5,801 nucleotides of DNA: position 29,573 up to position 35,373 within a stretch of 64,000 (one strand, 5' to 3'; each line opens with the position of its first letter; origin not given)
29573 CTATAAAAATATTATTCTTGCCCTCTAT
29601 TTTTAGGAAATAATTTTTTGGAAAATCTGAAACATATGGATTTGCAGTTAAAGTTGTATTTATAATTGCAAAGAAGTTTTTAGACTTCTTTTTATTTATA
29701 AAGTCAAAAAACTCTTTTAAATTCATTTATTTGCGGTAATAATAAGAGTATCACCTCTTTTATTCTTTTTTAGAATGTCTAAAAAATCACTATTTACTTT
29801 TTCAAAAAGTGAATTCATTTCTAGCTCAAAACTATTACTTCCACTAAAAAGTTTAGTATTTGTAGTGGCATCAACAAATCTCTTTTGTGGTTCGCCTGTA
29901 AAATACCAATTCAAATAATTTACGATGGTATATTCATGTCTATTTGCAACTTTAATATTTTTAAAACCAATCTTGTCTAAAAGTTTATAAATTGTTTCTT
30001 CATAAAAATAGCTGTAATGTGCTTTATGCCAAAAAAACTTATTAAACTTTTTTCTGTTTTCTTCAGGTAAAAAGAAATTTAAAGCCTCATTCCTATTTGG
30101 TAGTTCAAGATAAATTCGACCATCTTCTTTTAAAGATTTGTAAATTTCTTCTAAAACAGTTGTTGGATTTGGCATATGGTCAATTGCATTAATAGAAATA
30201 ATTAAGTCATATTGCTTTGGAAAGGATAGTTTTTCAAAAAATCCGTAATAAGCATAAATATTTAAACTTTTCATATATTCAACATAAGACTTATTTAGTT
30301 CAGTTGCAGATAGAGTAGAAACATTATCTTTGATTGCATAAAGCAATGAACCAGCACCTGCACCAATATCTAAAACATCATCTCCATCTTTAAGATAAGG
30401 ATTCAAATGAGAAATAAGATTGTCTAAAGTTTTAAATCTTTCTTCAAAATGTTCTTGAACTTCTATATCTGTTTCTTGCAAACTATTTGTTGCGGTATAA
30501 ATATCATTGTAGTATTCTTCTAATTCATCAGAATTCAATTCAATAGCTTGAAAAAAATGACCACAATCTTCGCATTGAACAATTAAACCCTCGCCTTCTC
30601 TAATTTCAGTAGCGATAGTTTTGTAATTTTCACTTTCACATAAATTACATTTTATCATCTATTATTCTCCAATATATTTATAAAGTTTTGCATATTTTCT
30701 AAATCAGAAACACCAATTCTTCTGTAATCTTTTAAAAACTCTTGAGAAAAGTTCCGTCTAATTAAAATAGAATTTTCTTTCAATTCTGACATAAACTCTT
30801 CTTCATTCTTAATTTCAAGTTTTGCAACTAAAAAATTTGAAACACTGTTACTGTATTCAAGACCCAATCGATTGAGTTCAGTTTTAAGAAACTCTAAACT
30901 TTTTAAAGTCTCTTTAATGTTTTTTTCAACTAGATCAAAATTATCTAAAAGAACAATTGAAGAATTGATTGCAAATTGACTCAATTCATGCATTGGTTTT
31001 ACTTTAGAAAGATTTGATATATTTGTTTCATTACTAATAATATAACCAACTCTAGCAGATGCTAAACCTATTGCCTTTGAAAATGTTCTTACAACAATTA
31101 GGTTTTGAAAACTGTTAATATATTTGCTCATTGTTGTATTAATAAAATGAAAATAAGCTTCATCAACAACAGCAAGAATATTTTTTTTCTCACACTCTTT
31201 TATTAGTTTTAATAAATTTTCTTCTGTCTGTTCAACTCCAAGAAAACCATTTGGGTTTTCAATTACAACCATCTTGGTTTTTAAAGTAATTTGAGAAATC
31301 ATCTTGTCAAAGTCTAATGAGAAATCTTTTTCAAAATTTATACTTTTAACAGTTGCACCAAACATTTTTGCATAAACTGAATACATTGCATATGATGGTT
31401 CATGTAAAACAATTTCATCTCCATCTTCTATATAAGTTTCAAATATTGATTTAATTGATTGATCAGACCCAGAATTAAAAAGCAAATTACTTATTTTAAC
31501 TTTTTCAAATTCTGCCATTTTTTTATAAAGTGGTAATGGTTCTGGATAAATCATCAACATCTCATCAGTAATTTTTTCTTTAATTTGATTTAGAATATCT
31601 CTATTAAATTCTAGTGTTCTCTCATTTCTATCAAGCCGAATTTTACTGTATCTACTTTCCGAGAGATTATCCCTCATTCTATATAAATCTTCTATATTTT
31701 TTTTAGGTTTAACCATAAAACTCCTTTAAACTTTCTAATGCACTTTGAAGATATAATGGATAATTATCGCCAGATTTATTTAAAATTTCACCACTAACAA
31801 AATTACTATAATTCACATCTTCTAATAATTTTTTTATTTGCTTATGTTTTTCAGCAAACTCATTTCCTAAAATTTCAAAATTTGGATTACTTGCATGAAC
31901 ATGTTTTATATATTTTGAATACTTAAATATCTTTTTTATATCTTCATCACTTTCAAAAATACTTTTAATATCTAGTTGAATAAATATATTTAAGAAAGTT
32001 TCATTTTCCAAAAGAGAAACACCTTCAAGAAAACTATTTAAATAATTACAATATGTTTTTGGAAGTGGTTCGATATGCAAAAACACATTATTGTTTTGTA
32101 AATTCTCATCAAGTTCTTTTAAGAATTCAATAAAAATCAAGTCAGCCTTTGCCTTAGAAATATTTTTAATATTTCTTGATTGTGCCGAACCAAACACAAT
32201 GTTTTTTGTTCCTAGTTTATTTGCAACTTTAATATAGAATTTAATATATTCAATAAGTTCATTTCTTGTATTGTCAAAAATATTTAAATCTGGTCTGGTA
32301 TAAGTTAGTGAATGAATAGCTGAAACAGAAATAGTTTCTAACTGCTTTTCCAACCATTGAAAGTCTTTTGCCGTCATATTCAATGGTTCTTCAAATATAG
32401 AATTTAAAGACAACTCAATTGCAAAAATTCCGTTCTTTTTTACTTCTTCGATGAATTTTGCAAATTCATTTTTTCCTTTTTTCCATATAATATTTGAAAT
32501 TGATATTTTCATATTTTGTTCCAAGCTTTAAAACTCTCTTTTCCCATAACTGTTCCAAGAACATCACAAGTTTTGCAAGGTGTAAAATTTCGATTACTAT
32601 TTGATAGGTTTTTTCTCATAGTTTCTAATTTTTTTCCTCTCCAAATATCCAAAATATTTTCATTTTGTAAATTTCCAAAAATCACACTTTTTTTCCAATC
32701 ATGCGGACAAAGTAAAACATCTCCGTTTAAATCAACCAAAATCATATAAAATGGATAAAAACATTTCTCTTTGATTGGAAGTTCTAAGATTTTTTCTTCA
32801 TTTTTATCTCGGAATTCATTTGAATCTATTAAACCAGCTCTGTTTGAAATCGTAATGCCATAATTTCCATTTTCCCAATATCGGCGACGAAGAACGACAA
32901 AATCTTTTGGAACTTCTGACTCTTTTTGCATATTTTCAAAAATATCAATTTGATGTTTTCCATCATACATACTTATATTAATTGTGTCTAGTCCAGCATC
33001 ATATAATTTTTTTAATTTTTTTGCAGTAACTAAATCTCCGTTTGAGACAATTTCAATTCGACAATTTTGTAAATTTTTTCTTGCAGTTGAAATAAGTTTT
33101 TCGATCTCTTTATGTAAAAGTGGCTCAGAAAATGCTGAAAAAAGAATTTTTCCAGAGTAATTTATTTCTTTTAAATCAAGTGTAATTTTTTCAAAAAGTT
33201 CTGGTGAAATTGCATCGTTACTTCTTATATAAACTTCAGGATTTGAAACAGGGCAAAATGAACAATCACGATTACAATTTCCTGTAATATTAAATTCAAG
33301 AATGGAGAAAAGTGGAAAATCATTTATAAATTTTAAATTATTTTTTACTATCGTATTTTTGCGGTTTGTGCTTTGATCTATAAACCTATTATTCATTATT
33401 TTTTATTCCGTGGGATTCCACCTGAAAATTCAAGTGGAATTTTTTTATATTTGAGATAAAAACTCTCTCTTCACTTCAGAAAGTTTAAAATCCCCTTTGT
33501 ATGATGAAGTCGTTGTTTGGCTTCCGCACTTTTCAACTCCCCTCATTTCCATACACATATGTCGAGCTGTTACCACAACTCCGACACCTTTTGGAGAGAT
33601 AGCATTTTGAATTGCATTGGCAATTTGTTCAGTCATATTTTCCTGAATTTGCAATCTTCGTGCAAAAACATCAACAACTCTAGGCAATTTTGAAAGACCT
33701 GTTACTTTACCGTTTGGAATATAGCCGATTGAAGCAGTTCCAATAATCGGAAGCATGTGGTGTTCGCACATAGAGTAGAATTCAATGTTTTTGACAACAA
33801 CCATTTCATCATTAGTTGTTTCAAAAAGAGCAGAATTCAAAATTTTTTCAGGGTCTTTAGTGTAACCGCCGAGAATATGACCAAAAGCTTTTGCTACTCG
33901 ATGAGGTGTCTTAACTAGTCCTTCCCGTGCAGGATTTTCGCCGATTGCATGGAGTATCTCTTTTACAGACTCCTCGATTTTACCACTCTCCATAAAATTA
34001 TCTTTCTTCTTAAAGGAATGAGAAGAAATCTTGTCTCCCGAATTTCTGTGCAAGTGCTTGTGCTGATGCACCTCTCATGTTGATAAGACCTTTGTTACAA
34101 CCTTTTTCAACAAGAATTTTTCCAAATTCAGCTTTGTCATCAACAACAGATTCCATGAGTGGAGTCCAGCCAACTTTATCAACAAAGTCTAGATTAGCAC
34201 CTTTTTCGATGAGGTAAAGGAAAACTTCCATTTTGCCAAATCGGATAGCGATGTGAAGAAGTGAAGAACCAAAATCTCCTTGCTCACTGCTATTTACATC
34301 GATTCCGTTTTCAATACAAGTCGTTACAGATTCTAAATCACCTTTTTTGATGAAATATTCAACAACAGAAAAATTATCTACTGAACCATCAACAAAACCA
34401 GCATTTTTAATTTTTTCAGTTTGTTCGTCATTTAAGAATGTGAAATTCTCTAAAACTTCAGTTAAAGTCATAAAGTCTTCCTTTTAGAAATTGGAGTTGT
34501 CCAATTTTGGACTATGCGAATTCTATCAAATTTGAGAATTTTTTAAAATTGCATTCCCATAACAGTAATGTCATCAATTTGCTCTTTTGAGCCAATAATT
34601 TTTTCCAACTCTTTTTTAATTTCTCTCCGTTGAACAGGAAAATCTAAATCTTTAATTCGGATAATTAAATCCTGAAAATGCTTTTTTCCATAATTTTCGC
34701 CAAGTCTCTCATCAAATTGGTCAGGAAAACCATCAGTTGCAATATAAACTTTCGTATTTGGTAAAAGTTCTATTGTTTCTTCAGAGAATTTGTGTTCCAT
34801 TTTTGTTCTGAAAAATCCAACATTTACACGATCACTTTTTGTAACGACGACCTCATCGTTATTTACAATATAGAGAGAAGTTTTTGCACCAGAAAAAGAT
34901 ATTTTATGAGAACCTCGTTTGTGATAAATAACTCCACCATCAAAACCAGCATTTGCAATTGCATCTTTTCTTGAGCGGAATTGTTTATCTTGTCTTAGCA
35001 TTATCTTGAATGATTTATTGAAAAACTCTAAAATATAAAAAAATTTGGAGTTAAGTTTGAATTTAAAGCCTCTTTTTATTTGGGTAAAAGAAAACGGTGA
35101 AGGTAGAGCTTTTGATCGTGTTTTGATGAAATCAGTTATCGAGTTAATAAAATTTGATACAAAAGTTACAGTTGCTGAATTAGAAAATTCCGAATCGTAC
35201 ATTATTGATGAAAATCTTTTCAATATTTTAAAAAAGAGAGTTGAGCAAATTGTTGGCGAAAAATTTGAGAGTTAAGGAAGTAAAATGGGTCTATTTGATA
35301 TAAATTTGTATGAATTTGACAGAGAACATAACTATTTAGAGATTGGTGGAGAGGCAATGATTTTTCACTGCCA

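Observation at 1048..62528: Hyper-abundant oriented word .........(C): >=50 copies in 64 kb, both orientations, all intragenic - candidate DNA uptake signal sequence (alternative: Chi-like site)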

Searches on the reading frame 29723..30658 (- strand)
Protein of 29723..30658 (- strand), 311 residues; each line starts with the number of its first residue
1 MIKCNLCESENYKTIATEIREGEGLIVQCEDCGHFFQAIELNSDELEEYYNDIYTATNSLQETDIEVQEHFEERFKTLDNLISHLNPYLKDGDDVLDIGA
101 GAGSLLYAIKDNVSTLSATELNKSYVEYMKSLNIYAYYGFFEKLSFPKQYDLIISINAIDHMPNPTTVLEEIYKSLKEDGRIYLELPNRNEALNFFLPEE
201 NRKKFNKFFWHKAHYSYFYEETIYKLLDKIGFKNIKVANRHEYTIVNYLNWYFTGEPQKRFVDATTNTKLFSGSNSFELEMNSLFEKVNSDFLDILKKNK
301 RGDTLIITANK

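Call 36: search_protein_families(library=pfam, proteins=[window:29723-30658:-], max_evalue=0.00001)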
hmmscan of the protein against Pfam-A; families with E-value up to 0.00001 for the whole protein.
window:29723-30658:- (311 aa): 6 families
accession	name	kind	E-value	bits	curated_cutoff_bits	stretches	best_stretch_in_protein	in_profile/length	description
PF13489.12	Methyltransf_23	-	2.3e-18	66.9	27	1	72-236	3-163/164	Methyltransferase domain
PF13847.12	Methyltransf_31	-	7e-11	42.4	27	1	90-206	2-127/145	Methyltransferase domain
PF08242.18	Methyltransf_12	-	7.8e-11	43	30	1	96-182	1-98/98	Methyltransferase domain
PF08241.18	Methyltransf_11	-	9.8e-11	42.6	21.2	1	96-183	1-94/95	Methyltransferase domain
PF13649.12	Methyltransf_25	-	6.9e-10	39.9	27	1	95-180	1-97/97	Methyltransferase domain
PF05219.18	DREV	-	2.3e-09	37.2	26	1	91-186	94-188/265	DREV methyltransferase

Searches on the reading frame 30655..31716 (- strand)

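Call 36: search_protein_families(library=pfam, proteins=[window:30655-31716:-], max_evalue=0.00001)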
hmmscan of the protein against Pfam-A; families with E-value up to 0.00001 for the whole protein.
window:30655-31716:- (353 aa): 2 families
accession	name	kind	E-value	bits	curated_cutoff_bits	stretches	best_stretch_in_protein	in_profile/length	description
PF00155.27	Aminotran_1_2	-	3.7e-42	145.3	19.7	1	52-347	33-359/361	Aminotransferase class I and II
PF00266.25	Aminotran_5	-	4.6e-09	36.2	21.5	1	65-187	50-177/371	Aminotransferase class-V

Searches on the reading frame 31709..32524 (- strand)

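Call 36: search_protein_families(library=pfam, proteins=[window:31709-32524:-], max_evalue=0.00001)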
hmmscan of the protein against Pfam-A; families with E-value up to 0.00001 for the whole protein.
window:31709-32524:- (271 aa): 1 family
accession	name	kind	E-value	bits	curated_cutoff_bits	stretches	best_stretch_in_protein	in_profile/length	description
PF01261.30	AP_endonuc_2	-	5.3e-16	59.5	31.1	1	26-268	2-248/249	Xylose isomerase-like TIM barrel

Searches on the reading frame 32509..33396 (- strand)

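Call 36: search_protein_families(library=pfam, proteins=[window:32509-33396:-], max_evalue=0.00001)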
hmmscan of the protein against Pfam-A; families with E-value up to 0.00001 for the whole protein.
window:32509-33396:- (295 aa): 2 families
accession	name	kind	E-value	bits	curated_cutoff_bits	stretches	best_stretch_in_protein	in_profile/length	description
PF04055.27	Radical_SAM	-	3.2e-15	57.1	29.5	1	36-143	2-109/166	Radical SAM superfamily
PF13186.11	SPASM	-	8.5e-14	52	21.5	1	212-278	1-67/67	Iron-sulfur cluster-binding domain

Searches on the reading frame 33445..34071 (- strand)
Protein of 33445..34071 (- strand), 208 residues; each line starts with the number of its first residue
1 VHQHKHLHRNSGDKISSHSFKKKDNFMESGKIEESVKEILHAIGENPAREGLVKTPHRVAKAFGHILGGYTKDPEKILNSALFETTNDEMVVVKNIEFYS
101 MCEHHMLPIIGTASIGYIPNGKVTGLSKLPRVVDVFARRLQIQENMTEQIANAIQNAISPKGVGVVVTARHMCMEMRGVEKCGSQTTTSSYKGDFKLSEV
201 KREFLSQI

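Call 36: search_protein_families(library=pfam, proteins=[window:33445-34071:-], max_evalue=0.00001)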
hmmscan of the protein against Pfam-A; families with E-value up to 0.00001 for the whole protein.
window:33445-34071:- (208 aa): 1 family
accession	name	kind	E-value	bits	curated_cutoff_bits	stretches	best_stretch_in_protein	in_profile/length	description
PF01227.27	GTP_cyclohydroI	-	1.5e-74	249.7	27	1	32-207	1-177/179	GTP cyclohydrolase I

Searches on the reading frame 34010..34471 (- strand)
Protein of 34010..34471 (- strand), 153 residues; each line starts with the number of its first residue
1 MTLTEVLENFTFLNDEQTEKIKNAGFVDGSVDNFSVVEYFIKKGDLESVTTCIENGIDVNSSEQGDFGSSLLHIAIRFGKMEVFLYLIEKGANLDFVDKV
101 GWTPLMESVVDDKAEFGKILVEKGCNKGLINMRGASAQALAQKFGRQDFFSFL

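Call 37: search_protein_families(library=pfam, proteins=[window:34010-34471:-], max_evalue=0.00001)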
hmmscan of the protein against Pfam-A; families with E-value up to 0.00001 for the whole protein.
window:34010-34471:- (153 aa): 4 families
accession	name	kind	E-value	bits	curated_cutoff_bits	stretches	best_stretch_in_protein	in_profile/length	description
PF12796.13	Ank_2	-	1e-12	48.9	27.3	1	41-128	5-87/90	Ankyrin repeats (3 copies)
PF13637.12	Ank_4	-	1.5e-12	47.8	22.7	1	39-88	3-50/50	Ankyrin repeats (many copies)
PF00023.36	Ank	-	9.1e-10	38.7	21.1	0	68-99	2-33/33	Ankyrin repeat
PF13606.12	Ank_3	-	7e-09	35.6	22.3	0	68-95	2-29/30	Ankyrin repeat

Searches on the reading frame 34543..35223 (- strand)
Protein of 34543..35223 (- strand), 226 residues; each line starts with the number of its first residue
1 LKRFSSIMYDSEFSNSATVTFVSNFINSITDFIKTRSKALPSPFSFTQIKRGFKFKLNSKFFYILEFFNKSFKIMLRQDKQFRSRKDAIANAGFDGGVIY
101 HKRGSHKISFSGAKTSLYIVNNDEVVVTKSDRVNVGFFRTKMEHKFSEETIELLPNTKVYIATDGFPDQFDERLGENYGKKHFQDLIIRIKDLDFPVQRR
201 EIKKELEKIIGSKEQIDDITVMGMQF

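Call 37: search_protein_families(library=pfam, proteins=[window:34543-35223:-], max_evalue=0.00001)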
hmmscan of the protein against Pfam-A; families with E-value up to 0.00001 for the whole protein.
window:34543-35223:- (226 aa): 1 family
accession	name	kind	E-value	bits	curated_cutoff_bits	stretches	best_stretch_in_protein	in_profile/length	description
PF07228.17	SpoIIE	-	2.4e-07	31.3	25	1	105-225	72-190/192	Stage II sporulation protein E (SpoIIE)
